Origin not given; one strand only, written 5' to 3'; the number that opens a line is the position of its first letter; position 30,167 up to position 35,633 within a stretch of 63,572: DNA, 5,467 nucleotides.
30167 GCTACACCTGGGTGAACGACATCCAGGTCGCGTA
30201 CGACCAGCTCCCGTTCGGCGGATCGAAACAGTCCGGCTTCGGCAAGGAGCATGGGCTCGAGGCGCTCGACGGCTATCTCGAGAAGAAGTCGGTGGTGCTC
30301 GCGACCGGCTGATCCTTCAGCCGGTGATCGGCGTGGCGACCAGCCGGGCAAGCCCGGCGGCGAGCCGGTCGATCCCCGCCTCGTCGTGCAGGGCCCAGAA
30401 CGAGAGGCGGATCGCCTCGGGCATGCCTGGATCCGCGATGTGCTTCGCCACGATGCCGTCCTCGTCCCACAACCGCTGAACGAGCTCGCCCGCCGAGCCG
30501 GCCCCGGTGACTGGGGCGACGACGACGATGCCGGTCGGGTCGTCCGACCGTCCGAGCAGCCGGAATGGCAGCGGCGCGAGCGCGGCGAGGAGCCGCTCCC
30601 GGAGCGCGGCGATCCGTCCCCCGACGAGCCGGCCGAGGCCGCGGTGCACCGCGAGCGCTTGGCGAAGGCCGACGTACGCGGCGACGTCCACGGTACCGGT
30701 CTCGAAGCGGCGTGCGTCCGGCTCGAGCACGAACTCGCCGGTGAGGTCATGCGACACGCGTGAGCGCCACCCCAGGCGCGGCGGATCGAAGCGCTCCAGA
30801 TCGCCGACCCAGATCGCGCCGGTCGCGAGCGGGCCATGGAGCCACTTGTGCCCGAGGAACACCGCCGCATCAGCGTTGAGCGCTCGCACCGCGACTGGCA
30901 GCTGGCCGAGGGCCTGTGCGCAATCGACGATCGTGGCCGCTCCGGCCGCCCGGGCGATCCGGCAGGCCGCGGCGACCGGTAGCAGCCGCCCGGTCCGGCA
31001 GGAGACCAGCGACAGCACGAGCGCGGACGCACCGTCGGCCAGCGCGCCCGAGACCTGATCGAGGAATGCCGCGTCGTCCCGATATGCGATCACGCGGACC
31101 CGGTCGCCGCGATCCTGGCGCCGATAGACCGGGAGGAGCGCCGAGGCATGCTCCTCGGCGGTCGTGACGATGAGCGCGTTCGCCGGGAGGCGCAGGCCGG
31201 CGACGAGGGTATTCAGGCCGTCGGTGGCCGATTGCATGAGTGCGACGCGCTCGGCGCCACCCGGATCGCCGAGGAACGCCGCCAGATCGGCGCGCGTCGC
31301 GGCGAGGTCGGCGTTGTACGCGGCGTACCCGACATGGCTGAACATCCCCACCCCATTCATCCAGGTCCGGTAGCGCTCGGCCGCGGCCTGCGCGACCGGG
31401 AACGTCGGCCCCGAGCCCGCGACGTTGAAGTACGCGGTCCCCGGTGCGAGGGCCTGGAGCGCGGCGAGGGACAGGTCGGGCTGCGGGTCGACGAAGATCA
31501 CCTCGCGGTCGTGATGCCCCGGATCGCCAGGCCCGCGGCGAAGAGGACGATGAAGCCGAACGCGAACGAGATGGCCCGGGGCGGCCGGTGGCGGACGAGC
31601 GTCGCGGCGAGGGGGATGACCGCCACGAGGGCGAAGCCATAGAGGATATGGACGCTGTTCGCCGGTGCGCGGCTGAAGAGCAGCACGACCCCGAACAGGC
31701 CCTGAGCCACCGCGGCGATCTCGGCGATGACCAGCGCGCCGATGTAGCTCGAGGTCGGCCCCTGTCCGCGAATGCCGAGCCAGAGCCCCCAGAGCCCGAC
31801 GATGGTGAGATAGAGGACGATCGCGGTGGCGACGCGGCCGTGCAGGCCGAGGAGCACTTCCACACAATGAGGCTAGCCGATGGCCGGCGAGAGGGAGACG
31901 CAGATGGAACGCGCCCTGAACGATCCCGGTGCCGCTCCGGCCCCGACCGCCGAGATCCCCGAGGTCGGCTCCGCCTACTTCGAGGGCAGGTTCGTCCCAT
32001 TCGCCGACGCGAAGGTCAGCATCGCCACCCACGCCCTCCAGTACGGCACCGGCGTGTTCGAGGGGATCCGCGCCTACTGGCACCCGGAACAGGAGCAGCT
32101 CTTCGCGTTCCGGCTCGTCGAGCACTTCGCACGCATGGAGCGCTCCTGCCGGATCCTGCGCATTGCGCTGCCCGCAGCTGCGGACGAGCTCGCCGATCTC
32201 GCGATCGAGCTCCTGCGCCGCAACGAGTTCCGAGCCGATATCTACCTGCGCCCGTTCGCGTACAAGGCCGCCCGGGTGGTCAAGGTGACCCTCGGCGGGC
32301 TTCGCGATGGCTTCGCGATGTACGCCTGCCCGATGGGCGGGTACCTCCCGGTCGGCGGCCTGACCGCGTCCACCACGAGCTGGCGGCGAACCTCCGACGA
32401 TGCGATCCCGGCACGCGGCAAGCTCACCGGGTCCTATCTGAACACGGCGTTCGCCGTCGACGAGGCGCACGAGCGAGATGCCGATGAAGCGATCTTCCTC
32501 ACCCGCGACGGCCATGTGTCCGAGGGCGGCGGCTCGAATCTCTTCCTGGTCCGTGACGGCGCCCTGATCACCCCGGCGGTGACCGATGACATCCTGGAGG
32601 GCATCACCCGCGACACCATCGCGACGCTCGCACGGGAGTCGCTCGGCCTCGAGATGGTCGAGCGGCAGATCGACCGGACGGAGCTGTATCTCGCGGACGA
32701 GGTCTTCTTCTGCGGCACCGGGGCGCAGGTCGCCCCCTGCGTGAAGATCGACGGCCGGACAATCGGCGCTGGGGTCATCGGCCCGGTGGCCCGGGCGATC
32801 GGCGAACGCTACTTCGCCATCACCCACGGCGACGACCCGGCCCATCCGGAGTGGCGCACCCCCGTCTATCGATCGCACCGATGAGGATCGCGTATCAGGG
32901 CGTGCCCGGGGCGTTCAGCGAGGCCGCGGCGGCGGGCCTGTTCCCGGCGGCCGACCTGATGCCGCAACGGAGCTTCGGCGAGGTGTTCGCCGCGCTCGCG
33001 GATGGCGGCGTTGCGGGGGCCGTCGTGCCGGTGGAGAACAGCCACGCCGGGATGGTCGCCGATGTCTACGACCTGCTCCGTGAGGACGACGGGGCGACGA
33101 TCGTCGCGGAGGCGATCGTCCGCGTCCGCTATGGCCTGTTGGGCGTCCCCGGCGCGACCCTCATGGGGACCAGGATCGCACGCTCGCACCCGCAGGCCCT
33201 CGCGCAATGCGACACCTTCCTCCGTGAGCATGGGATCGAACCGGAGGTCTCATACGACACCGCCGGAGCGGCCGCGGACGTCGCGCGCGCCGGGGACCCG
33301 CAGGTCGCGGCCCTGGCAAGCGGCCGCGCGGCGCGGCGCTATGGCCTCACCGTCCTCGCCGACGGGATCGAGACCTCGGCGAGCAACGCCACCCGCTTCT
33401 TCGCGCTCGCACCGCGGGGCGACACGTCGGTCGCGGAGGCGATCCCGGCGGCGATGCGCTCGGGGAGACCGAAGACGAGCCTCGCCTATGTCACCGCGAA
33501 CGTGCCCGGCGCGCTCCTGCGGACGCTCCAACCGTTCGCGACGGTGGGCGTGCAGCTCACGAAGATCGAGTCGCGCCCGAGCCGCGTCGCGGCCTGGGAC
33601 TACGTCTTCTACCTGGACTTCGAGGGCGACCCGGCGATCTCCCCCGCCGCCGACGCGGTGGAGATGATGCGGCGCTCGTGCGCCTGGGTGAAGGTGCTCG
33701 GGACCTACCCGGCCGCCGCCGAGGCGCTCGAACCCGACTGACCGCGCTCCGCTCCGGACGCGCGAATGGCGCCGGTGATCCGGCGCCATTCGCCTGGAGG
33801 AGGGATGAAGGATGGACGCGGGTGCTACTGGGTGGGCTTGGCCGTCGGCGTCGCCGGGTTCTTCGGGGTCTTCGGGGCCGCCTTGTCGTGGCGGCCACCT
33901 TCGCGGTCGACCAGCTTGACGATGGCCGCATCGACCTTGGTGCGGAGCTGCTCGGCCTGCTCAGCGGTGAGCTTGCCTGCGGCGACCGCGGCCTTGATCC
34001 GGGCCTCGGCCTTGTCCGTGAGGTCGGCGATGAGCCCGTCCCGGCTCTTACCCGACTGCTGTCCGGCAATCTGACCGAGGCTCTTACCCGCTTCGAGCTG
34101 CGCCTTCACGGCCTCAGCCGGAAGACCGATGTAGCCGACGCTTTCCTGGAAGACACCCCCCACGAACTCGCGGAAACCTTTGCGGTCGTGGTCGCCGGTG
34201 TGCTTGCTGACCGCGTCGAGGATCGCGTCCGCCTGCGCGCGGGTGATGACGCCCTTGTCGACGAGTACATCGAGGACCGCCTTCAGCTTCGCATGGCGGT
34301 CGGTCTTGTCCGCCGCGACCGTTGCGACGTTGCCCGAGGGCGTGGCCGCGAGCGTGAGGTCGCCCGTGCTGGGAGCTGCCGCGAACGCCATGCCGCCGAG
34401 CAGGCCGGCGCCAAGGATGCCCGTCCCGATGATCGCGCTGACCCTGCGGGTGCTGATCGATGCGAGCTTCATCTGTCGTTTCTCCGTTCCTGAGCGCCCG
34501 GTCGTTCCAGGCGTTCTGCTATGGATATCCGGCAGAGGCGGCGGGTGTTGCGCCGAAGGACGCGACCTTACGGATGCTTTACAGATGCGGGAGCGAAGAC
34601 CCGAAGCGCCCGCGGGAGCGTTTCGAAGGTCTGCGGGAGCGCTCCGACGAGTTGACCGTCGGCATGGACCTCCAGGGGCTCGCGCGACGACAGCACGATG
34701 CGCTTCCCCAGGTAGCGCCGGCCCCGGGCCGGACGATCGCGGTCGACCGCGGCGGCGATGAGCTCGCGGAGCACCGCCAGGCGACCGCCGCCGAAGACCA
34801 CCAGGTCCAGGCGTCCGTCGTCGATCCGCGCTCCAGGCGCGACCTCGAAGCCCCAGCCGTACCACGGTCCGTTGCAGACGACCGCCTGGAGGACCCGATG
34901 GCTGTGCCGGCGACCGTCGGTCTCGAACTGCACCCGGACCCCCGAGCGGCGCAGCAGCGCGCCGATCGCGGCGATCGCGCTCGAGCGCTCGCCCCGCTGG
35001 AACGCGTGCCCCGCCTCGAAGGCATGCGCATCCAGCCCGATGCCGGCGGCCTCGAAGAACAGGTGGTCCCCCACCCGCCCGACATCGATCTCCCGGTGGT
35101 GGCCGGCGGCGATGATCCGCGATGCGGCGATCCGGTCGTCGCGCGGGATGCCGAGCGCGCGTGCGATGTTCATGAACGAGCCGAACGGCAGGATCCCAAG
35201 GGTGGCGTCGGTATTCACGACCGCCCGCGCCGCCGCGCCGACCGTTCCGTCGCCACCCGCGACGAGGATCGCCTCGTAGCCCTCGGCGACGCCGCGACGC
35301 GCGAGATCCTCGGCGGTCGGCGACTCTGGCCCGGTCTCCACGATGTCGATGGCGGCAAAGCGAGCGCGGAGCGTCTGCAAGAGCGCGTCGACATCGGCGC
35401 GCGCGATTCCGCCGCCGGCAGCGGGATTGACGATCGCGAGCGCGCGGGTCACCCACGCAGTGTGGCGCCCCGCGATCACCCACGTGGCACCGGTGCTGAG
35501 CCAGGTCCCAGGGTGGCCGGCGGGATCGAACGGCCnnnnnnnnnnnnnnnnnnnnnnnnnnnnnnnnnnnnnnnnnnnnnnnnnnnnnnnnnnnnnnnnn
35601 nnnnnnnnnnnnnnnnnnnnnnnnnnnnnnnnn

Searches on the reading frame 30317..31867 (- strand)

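Call 81: search_protein_families(library=pfam, proteins=[window:30317-31867:-], max_evalue=0.00001)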
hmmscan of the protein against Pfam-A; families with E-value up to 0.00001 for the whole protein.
window:30317-31867:- (516 aa): 1 family
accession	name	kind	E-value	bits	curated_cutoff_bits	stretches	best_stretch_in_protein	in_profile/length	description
PF00266.25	Aminotran_5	-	3.3e-33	115.6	21.5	1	147-502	3-371/371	Aminotransferase class-V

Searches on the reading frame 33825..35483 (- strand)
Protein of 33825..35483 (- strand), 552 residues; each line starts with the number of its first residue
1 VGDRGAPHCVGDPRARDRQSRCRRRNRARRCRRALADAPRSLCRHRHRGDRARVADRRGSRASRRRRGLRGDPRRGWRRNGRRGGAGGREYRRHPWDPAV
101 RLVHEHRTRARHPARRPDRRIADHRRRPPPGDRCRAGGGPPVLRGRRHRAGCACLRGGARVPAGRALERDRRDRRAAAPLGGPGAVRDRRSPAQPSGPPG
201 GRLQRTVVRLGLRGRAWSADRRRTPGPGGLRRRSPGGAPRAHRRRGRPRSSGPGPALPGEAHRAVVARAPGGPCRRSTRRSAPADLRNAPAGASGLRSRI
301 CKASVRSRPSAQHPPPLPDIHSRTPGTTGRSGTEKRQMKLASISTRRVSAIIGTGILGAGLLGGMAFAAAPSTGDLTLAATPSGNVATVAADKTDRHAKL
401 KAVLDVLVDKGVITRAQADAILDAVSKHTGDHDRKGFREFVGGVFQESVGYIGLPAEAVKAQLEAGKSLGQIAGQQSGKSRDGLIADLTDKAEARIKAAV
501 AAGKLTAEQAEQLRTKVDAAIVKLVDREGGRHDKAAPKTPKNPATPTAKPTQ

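Call 7: search_protein_families(library=pfam, proteins=[window:33825-35483:-], max_evalue=0.01)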
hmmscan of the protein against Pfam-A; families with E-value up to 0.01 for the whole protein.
window:33825-35483:- (552 aa): 2 families
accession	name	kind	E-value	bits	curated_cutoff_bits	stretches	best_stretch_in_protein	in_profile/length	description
PF10925.13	DUF2680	-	1.7e-07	31.7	25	1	399-437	19-57/57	Protein of unknown function (DUF2680)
PF22746.1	SHOCT-like_DUF2089-C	-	0.0068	16.4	27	0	495-513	5-23/32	SHOCT-like domain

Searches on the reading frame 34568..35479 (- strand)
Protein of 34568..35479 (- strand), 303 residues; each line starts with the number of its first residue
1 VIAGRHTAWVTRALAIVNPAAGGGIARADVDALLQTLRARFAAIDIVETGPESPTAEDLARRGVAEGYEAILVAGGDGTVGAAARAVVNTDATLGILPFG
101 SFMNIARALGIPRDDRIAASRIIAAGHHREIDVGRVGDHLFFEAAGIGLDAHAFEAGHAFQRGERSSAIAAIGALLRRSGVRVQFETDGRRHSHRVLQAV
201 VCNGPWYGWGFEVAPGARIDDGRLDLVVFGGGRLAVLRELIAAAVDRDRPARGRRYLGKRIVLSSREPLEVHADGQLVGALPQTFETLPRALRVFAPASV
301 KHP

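Call 68: search_protein_families(library=pfam, proteins=[window:34568-35479:-], max_evalue=0.001)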
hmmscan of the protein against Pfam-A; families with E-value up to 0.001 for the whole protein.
window:34568-35479:- (303 aa): 2 families
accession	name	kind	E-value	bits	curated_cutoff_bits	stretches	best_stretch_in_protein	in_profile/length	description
PF00781.29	DAGK_cat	-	2.1e-25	89.1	23.6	1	12-136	1-125/125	Diacylglycerol kinase catalytic domain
PF19279.4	YegS_C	-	3e-20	73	27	1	147-295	5-157/158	YegS C-terminal NAD kinase beta sandwich-like domain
